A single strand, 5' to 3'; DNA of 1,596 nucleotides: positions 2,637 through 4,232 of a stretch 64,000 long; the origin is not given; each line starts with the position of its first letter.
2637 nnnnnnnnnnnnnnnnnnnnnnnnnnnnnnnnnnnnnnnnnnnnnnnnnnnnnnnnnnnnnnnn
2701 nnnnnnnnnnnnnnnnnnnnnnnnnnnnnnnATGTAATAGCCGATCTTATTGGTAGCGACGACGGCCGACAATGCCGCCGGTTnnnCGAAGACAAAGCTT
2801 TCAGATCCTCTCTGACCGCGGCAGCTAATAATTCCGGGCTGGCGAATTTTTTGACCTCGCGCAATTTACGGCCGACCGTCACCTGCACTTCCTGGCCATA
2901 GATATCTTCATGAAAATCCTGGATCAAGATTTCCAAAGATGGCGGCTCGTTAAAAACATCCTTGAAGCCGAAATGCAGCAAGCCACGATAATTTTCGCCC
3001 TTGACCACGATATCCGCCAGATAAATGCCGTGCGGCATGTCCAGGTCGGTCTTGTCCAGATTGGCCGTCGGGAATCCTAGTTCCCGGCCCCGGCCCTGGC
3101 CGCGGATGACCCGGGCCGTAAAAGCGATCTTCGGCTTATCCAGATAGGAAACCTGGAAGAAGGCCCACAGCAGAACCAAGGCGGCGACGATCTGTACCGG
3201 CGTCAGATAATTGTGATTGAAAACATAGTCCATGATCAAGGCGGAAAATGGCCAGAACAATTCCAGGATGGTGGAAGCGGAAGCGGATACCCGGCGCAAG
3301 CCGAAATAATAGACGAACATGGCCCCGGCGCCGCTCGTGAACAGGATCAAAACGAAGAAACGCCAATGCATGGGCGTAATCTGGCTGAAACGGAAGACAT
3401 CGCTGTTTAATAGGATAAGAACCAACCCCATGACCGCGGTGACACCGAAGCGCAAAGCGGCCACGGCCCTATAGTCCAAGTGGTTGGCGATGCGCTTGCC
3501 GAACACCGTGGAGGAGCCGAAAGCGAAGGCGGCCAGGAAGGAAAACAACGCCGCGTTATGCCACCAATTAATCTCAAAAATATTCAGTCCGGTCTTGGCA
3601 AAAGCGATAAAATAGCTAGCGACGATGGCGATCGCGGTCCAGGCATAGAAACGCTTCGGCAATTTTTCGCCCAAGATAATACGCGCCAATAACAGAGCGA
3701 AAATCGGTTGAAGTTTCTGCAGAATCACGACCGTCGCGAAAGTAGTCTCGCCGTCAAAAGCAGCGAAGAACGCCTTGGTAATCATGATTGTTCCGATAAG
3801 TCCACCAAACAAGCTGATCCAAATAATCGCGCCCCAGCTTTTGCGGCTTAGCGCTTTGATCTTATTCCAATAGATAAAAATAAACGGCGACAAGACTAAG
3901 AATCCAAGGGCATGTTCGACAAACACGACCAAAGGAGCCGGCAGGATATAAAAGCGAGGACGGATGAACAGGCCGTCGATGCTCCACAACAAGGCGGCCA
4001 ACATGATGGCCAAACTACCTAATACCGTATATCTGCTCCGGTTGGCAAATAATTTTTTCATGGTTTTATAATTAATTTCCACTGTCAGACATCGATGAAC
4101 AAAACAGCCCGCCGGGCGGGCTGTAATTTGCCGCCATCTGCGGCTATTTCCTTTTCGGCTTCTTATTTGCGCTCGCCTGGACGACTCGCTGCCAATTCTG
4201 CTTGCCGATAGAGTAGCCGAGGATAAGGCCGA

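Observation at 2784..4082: EamA/DMT transporter fused to a riboflavin kinase domain: a candidate one-polypeptide riboflavin uptake and FMN-trapping module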

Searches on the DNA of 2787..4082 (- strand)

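Call 31: search_rna_families(sources=[L003, L004], threshold=gathering)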
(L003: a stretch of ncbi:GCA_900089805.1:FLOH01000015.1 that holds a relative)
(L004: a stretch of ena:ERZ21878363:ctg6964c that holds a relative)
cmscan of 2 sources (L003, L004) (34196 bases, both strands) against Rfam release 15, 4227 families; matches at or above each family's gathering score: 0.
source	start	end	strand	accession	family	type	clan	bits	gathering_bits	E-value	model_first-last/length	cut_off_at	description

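Call 43: search_rna_families(sources=[L038, L039, L040, L044, L045, L046, L047, L049, L050, L051, L052, L056, L057, L064, L078, L080, L082, L085], threshold=gathering)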
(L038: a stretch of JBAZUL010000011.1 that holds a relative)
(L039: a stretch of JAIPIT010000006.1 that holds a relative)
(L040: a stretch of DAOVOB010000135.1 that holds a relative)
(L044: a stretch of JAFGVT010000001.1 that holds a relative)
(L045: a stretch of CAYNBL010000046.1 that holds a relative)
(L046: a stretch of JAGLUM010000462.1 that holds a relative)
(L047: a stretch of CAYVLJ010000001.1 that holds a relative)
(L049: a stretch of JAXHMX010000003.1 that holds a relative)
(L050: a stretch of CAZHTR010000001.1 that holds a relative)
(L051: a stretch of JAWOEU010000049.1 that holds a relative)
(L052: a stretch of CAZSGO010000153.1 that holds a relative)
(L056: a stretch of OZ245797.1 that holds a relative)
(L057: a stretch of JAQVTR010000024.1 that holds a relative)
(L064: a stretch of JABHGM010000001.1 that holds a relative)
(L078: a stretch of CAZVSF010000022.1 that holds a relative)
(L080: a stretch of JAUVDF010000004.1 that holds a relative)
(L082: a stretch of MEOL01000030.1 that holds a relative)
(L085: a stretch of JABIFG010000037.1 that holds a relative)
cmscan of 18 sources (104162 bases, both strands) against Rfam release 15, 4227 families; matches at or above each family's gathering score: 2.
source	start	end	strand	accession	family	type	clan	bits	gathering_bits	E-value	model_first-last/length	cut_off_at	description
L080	3959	4033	+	RF00005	tRNA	Gene; tRNA;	CL00001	74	29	3.9e-14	1-71/71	no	tRNA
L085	3131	3205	+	RF00005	tRNA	Gene; tRNA;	CL00001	74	29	3.9e-14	1-71/71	no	tRNA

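Call 53: search_rna_families(sources=[L086, L087, L088, L090, L093, L094, L096, L097, L098, L100, L102, L104, L105, L106, L107, L108, L109, L110, L113, L114], threshold=gathering)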
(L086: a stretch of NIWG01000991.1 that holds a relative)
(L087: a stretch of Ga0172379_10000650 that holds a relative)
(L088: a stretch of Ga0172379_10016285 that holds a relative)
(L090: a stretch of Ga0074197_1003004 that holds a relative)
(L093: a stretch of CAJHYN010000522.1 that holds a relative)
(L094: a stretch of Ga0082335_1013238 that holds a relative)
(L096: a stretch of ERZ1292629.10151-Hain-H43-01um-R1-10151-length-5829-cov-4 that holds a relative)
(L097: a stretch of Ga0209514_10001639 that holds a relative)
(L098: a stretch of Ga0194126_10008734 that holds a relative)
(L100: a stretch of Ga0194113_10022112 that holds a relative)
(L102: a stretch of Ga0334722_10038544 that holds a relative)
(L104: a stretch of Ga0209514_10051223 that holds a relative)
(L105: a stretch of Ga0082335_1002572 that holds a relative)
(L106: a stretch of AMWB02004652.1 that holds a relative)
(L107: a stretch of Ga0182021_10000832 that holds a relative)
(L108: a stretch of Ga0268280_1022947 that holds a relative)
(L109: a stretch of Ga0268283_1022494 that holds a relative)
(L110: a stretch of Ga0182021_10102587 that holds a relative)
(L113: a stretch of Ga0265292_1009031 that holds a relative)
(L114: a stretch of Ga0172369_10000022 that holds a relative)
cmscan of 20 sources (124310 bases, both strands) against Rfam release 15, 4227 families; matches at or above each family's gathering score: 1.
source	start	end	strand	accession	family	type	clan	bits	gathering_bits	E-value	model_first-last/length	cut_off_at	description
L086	3826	3948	+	RF00050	FMN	Cis-reg; riboswitch;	-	116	66.2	4.7e-26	1-138/138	no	FMN riboswitch aptamer (RFN element)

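Call 54: search_rna_families(sources=[L116, L119, L121, L122, L123, L128, L129, L130, L131, L132, L134, L135, L137, L139, L140, L141, L142, L143, L146, L153], threshold=gathering)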
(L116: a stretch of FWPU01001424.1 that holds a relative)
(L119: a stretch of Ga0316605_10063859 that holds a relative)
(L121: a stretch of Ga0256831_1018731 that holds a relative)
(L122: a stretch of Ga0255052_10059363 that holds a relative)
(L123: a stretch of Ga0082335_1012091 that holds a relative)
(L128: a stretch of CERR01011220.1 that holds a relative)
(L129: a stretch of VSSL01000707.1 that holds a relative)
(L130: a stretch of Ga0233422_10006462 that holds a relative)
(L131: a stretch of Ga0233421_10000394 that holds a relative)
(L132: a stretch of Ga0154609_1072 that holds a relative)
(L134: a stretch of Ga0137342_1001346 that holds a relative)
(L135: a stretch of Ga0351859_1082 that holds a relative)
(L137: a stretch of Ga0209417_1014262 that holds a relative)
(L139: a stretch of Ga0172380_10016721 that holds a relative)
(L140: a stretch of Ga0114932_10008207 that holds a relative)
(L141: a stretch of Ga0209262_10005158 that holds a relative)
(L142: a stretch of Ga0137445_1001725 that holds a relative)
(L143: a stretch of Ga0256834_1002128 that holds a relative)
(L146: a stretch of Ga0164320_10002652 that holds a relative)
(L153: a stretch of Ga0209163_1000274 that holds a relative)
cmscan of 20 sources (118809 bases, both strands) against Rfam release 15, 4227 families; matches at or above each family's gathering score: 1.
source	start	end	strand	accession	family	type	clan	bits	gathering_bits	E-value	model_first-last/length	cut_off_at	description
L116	803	875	-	RF00005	tRNA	Gene; tRNA;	CL00001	75.6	29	1.6e-14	1-71/71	no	tRNA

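Call 71: search_rna_families(sources=[L166, L167, L168, L169, L056], threshold=gathering)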
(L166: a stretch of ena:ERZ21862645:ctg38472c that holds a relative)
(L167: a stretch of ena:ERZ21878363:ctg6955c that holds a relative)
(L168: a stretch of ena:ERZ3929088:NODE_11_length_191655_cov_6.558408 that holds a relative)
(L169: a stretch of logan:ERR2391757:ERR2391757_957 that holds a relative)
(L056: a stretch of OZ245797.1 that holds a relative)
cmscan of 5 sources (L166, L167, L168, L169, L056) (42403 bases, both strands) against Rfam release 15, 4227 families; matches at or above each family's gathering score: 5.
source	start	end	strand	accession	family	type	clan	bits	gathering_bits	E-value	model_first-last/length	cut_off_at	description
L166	5756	5882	+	RF00050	FMN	Cis-reg; riboswitch;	-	111.3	66.2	3e-25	1-138/138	no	FMN riboswitch aptamer (RFN element)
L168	5835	5954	+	RF00050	FMN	Cis-reg; riboswitch;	-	110.2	66.2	6e-25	1-138/138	no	FMN riboswitch aptamer (RFN element)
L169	1018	1137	+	RF00050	FMN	Cis-reg; riboswitch;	-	110.2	66.2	6e-25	1-138/138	no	FMN riboswitch aptamer (RFN element)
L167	2309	2434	+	RF00050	FMN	Cis-reg; riboswitch;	-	110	66.2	6.8e-25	1-138/138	no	FMN riboswitch aptamer (RFN element)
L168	770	842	+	RF00005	tRNA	Gene; tRNA;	CL00001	56.1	29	1.4e-09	1-71/71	no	tRNA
